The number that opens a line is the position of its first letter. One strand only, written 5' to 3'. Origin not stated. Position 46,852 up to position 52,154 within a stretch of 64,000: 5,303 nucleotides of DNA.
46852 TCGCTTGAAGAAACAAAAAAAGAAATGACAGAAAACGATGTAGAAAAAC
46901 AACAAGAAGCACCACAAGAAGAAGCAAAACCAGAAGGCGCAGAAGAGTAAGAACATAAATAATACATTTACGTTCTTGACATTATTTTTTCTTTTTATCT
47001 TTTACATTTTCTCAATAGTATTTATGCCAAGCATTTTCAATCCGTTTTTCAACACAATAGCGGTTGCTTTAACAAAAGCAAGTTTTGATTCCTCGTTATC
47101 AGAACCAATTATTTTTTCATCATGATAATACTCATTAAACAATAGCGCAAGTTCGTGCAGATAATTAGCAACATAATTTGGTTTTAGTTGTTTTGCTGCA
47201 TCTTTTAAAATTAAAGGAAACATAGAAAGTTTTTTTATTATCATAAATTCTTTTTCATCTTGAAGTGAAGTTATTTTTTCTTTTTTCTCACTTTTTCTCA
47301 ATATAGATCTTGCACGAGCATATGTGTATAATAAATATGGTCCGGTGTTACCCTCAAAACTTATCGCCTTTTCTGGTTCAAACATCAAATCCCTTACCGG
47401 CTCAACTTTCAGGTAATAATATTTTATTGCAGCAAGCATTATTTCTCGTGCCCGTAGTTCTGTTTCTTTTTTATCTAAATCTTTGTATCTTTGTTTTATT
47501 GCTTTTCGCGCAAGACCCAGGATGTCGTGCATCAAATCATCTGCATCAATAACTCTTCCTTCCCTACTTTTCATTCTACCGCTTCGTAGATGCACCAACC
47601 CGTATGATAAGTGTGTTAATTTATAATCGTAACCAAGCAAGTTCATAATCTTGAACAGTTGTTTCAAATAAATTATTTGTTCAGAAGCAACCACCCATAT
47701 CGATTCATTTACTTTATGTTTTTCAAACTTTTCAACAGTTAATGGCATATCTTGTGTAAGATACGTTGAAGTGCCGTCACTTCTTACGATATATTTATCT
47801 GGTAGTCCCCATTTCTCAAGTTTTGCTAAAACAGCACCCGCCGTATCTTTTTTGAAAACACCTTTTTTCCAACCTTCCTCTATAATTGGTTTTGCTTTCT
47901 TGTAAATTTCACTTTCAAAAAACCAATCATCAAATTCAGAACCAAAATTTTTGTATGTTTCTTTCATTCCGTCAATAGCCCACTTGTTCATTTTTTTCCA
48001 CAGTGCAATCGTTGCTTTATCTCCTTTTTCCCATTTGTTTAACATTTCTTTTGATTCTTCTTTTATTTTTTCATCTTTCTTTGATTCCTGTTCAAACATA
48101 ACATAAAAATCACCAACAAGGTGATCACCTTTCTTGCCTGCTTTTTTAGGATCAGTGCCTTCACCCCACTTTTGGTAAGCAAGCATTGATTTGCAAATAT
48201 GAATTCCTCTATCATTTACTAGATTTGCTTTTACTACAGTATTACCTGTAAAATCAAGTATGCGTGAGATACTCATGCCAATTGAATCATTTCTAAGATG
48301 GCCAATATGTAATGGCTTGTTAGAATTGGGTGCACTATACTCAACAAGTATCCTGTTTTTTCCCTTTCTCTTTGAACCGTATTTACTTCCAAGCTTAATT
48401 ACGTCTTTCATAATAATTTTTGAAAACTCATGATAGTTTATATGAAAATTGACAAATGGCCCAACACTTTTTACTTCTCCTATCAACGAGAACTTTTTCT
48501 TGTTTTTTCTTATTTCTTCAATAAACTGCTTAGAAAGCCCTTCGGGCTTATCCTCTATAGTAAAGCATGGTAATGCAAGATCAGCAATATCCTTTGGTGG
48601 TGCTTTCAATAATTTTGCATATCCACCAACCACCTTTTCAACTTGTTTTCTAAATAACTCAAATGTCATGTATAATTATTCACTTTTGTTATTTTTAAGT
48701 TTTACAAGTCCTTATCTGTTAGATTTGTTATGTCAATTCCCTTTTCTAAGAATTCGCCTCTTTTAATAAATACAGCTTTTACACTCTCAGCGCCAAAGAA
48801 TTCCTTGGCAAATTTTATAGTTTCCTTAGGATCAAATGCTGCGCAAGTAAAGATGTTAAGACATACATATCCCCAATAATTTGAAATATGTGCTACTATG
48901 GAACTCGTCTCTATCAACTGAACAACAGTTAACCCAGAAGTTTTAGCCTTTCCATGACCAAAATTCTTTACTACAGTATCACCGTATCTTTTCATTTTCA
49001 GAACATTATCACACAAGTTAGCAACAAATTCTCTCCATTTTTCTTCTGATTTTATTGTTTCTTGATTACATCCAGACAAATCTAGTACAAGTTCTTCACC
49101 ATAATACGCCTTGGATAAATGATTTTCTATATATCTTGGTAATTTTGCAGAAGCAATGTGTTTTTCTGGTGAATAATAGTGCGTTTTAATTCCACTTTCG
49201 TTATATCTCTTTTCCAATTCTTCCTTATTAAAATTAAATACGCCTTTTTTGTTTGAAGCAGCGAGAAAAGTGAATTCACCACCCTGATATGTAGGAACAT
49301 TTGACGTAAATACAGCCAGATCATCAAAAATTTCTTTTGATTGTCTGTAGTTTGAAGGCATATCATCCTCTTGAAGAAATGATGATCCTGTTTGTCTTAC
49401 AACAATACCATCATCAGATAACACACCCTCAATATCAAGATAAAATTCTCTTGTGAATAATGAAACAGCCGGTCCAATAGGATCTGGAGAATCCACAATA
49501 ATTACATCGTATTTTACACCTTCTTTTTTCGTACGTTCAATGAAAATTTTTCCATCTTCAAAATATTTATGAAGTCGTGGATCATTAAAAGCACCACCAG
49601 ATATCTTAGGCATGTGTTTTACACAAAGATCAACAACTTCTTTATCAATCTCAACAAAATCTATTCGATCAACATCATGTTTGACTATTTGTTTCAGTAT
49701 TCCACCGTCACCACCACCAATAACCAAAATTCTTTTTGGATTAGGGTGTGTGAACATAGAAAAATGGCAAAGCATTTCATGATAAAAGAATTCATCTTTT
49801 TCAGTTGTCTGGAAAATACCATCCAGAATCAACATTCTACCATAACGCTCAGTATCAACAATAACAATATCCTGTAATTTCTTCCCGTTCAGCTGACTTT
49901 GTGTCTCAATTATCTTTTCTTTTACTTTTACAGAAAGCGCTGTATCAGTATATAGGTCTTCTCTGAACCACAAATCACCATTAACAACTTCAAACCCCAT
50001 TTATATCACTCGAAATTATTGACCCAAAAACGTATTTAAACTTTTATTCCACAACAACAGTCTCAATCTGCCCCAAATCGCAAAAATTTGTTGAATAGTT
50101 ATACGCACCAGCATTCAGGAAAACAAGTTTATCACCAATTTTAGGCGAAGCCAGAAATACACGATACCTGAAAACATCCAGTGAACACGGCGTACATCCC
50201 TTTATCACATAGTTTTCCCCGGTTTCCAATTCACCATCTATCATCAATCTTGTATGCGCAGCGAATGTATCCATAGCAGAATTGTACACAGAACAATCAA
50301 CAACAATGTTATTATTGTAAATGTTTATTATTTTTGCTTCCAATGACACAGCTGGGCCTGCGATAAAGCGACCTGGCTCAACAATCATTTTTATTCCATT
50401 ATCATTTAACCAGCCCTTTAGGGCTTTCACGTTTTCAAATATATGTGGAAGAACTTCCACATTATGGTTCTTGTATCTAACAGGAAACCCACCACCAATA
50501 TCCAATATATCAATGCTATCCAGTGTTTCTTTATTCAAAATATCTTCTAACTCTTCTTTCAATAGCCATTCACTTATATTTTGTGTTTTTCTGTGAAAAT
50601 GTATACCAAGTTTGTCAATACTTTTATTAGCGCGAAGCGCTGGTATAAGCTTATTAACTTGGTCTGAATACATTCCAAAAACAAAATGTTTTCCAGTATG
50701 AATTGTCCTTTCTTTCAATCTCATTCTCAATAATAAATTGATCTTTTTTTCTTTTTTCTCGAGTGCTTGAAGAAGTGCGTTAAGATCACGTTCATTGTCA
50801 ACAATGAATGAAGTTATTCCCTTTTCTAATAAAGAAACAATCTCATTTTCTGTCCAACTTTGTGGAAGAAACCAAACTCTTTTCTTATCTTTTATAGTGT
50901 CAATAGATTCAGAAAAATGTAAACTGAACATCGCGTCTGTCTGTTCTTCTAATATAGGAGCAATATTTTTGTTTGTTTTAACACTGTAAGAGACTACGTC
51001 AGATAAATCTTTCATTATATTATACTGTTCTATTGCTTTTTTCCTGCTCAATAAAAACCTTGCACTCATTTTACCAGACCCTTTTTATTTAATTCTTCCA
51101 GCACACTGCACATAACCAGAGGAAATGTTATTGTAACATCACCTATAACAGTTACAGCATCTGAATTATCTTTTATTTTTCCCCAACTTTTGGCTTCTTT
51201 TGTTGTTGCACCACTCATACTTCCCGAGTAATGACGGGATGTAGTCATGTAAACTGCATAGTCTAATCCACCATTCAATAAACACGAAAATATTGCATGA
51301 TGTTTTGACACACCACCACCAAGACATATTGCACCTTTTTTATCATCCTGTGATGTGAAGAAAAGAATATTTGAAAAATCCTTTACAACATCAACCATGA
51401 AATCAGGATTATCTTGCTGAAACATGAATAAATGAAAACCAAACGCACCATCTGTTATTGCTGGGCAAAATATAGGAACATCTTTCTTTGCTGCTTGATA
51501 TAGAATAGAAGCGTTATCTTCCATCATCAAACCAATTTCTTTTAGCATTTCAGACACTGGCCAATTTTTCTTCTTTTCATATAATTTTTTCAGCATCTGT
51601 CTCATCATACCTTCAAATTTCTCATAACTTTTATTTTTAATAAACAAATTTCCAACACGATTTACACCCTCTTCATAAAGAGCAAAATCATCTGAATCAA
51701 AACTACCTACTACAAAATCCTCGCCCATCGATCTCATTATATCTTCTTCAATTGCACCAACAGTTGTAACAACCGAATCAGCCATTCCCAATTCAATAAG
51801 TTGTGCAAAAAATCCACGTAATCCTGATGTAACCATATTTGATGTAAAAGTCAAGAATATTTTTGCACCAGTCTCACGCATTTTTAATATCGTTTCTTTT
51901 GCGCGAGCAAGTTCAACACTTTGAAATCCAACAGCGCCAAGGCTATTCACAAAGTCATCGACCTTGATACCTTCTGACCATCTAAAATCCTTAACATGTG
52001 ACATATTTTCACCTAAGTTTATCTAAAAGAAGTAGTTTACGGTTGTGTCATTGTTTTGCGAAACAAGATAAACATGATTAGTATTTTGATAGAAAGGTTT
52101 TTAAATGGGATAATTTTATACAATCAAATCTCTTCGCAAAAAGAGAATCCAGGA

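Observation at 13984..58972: Dispersed class of ~18 orphan ORFs with non-native protein composition but native codons, wedged into conserved operon seams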

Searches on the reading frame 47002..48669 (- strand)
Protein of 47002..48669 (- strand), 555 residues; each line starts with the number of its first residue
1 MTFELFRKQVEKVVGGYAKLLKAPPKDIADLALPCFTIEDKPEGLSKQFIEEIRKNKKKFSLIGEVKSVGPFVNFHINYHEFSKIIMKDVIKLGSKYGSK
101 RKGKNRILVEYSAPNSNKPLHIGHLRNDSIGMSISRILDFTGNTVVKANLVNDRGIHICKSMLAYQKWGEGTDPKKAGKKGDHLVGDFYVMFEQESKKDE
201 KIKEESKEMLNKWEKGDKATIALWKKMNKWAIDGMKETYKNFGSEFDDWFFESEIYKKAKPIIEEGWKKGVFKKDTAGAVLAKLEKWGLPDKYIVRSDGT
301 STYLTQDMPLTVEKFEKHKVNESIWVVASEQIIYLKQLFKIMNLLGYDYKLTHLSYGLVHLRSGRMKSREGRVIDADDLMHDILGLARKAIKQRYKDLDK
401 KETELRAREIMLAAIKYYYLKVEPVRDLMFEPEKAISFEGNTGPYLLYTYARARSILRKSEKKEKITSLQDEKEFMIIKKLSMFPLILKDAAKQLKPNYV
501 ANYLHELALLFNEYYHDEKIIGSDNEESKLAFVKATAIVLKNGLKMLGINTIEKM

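Call 53: search_protein_families(library=pfam, max_evalue=0.001, proteins=[window:47002-48669:-])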
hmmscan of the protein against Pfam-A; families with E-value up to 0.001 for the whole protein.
window:47002-48669:- (555 aa): 2 families
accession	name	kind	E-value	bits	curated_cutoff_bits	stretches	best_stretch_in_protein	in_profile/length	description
PF00750.26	tRNA-synt_1d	-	3.6e-47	161.5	23.3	1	91-430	6-347/349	tRNA synthetases class I (R), catalytic domain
PF05746.21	DALR_1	-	2.5e-30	105.4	22.3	1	446-555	1-117/117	DALR anticodon binding domain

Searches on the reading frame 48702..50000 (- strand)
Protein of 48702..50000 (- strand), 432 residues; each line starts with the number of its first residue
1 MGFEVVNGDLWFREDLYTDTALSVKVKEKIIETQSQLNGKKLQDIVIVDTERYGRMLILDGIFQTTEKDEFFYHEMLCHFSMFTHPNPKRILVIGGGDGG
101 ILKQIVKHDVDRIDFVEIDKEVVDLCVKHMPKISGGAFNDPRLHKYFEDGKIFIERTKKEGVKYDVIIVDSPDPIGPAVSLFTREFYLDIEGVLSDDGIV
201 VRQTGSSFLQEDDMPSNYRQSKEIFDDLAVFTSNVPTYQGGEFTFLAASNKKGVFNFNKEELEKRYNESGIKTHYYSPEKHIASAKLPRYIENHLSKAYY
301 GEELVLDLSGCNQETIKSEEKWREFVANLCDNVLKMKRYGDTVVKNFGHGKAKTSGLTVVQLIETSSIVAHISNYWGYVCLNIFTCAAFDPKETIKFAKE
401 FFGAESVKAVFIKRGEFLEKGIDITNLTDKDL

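Call 53: search_protein_families(library=pfam, max_evalue=0.001, proteins=[window:48702-50000:-])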
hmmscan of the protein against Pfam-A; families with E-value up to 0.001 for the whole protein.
window:48702-50000:- (432 aa): 3 families
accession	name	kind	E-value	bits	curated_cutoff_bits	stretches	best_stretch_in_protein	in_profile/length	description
PF01564.23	Spermine_synth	-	2.3e-56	190.7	22.9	1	70-252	1-180/186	Spermine/spermidine synthase domain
PF02675.21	AdoMet_dc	-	2.1e-17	63.9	25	1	304-415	2-107/107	S-adenosylmethionine decarboxylase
PF17284.7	Spermine_synt_N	-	2.3e-10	40.6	22.1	1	10-67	1-53/53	Spermidine synthase tetramerisation domain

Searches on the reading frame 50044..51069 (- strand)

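Call 53: search_protein_families(library=pfam, max_evalue=0.001, proteins=[window:50044-51069:-])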
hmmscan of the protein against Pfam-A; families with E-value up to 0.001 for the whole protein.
window:50044-51069:- (341 aa): 1 family
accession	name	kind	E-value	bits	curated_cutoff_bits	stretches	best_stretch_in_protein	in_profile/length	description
PF02784.22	Orn_Arg_deC_N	-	9.6e-14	51.8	23.4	1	62-237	61-246/247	Pyridoxal-dependent decarboxylase, pyridoxal binding domain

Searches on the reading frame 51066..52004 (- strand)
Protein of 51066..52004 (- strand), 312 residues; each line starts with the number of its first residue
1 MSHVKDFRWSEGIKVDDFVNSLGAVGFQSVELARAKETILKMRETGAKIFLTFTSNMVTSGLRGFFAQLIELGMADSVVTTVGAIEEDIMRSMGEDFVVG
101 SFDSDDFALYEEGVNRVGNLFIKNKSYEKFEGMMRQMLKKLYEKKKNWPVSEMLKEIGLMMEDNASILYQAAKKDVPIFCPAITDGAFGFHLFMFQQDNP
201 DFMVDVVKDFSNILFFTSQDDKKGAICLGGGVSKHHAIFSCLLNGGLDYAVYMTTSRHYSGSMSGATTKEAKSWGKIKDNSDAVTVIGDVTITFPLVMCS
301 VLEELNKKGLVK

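Call 53: search_protein_families(library=pfam, max_evalue=0.001, proteins=[window:51066-52004:-])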
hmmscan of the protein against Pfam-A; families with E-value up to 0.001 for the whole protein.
window:51066-52004:- (312 aa): 1 family
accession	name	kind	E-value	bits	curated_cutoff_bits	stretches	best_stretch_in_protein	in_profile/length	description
PF01916.23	DS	-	2.7e-100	335.8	27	1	18-299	2-286/288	Deoxyhypusine synthase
